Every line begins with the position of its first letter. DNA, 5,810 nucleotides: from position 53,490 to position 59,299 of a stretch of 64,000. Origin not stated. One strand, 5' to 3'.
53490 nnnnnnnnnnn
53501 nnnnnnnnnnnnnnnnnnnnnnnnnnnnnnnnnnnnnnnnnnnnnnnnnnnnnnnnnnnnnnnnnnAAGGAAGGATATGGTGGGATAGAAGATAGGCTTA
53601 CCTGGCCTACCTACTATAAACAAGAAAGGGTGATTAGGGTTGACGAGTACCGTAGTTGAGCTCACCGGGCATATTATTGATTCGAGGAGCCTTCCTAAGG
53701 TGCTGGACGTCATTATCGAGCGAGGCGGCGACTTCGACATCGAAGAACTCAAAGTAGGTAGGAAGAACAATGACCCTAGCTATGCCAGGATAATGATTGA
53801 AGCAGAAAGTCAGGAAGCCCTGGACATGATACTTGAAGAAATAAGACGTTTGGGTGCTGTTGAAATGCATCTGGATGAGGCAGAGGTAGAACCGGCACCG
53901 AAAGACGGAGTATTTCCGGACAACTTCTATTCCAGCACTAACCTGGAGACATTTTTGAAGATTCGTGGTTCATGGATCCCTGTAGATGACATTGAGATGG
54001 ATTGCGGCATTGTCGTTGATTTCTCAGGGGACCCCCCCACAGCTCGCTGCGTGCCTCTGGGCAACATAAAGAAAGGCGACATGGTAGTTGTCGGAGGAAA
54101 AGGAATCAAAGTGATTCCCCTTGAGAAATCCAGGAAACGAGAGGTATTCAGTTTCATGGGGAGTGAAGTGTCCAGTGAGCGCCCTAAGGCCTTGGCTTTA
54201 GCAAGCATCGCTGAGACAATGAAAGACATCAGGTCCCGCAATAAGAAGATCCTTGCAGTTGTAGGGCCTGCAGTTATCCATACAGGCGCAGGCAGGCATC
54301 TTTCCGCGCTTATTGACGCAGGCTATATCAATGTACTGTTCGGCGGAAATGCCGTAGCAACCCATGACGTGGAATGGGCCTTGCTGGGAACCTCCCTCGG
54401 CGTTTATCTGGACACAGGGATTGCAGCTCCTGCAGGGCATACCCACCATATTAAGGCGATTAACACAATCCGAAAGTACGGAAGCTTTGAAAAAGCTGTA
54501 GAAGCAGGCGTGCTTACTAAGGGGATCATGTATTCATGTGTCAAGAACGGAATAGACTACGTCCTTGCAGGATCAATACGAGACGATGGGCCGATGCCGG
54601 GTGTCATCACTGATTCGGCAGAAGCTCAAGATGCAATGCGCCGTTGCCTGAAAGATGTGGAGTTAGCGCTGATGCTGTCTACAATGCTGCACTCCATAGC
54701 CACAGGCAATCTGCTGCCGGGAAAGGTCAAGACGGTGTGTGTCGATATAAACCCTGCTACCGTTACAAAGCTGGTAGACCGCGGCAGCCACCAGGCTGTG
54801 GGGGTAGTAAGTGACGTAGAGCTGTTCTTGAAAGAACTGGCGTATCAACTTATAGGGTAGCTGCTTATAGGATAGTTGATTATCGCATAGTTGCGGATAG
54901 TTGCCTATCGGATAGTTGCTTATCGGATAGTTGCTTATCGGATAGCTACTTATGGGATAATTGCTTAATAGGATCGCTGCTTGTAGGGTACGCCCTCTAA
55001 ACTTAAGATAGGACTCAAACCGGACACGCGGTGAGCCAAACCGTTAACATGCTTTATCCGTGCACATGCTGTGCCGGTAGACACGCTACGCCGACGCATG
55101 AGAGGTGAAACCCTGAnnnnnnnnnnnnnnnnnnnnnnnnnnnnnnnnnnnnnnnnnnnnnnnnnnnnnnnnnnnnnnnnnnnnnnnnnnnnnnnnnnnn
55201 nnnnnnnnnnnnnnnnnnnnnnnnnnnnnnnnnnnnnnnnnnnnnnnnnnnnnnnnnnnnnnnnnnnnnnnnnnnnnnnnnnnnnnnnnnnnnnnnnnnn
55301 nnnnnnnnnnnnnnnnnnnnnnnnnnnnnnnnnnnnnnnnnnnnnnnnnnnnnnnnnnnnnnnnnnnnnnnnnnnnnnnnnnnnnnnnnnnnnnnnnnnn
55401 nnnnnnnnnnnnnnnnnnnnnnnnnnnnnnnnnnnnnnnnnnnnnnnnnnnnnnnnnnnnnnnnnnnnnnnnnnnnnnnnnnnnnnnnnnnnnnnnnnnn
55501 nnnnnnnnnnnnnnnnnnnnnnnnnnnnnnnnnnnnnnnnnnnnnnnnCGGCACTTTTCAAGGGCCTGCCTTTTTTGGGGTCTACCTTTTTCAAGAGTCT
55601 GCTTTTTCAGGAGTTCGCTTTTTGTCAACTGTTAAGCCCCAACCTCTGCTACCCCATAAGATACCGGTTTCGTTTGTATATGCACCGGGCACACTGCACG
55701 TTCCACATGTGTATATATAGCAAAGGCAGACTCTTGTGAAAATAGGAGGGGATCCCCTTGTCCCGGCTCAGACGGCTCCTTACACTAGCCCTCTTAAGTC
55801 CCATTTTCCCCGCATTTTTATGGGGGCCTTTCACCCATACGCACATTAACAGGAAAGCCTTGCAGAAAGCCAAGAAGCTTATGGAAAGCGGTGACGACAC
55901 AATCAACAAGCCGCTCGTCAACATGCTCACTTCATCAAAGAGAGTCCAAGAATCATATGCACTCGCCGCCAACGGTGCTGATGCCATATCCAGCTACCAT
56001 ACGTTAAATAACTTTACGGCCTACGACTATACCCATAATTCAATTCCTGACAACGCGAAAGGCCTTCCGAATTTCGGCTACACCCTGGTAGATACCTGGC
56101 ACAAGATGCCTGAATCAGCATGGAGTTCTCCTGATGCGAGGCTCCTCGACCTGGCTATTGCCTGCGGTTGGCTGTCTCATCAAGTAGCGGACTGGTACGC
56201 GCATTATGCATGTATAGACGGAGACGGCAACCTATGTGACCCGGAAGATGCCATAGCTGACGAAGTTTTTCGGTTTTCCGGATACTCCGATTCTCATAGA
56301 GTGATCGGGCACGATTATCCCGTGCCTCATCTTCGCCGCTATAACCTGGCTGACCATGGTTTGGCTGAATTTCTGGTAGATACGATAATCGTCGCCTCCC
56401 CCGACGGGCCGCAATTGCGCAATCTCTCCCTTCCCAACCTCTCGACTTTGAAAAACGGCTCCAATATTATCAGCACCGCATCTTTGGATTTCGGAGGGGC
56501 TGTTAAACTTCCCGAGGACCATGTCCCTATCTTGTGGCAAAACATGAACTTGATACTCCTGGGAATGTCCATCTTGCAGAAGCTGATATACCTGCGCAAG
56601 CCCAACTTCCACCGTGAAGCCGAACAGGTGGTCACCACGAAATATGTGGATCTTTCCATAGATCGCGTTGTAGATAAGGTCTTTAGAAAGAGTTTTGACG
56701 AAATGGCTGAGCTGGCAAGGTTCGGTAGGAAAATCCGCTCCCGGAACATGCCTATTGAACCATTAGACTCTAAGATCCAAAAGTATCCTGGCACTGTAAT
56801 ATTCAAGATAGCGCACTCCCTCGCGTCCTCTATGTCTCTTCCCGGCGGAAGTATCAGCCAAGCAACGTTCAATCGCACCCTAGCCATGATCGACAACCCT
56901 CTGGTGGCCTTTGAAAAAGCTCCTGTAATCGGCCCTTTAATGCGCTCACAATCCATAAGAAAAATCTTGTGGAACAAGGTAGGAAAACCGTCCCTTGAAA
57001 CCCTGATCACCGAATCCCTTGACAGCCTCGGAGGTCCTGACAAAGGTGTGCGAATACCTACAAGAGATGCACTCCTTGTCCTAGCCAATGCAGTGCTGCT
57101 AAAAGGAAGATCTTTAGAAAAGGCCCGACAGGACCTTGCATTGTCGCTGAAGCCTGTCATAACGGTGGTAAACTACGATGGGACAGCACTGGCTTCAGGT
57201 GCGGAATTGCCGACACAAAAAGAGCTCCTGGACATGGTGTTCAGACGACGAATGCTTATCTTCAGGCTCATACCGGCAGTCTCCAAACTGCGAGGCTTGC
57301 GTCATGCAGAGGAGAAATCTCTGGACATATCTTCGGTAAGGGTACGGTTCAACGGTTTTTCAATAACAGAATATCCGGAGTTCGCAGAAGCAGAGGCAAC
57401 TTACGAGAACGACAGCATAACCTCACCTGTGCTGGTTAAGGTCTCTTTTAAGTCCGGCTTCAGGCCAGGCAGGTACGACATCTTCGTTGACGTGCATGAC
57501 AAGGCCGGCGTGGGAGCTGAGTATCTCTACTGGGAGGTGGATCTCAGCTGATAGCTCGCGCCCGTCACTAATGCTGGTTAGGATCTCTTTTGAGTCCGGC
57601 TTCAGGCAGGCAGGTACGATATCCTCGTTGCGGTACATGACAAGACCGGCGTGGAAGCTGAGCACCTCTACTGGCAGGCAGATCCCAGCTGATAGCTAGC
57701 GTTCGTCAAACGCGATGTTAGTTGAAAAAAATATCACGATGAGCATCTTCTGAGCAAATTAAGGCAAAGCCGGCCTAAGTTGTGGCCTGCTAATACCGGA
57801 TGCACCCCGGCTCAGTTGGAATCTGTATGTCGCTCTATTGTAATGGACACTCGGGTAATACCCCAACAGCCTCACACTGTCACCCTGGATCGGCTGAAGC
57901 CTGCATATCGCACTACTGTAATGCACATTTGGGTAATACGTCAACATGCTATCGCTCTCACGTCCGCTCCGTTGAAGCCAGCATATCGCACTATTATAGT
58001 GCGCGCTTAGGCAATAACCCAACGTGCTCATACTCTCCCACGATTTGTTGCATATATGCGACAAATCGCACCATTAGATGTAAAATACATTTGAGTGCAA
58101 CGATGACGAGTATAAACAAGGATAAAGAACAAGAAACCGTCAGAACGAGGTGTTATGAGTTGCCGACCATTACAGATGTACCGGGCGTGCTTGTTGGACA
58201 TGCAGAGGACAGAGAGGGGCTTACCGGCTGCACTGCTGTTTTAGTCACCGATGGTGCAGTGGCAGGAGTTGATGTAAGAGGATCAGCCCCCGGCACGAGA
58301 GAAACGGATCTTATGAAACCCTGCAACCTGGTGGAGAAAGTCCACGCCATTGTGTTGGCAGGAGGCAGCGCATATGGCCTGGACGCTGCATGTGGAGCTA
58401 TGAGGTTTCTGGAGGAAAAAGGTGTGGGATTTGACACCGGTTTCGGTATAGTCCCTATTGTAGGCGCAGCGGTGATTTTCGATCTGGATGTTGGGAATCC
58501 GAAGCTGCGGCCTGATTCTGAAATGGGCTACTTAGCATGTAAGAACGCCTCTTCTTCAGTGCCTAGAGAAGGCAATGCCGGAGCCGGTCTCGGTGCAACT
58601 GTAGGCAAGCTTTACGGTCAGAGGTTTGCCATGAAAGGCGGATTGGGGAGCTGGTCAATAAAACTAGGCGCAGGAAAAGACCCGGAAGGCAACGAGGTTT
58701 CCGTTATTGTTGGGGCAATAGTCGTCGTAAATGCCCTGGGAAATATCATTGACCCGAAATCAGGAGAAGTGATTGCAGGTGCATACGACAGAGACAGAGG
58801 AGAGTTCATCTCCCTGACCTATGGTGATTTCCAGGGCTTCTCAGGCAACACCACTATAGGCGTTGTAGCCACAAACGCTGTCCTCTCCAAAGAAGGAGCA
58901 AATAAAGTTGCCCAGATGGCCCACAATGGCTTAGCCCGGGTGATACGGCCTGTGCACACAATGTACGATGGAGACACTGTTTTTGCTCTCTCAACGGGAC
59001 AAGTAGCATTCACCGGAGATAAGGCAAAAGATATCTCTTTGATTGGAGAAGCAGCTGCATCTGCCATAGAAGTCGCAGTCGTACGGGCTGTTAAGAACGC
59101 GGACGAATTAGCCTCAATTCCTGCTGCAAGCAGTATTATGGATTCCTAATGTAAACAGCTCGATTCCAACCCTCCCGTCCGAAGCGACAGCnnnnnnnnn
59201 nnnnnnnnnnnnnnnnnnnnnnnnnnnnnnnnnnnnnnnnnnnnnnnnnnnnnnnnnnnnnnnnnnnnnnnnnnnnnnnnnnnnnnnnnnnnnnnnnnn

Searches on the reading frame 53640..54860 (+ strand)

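Call 29: search_protein_families(library=pfam, proteins=[window:53640-54860:+], max_evalue=0.00001)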
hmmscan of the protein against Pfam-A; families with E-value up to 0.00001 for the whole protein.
window:53640-54860:+ (406 aa): 3 families
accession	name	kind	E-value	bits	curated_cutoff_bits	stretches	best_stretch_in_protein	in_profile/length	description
PF21570.3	ArgZ-like_C_2nd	-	1.9e-100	335.4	27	1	189-400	2-213/213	Arginine dihydrolase ArgZ-like, C-terminal, Rossmann fold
PF04455.17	Saccharop_dh_N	-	2.5e-34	118.2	23.5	1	4-101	2-99/100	LOR/SDH bifunctional enzyme conserved region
PF21571.2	ArgZ-like_C_1st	-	5.2e-31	106.9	27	1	103-185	1-82/84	Arginine dihydrolase ArgZ-like, C-terminal, first region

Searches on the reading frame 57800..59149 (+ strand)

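Call 29: search_protein_families(library=pfam, proteins=[window:57800-59149:+], max_evalue=0.00001)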
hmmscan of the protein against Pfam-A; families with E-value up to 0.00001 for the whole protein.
window:57800-59149:+ (449 aa): 1 family
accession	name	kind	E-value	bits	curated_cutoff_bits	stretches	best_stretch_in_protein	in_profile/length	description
PF03576.19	Peptidase_S58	-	2e-48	165.9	23.9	1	123-438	2-300/307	Peptidase family S58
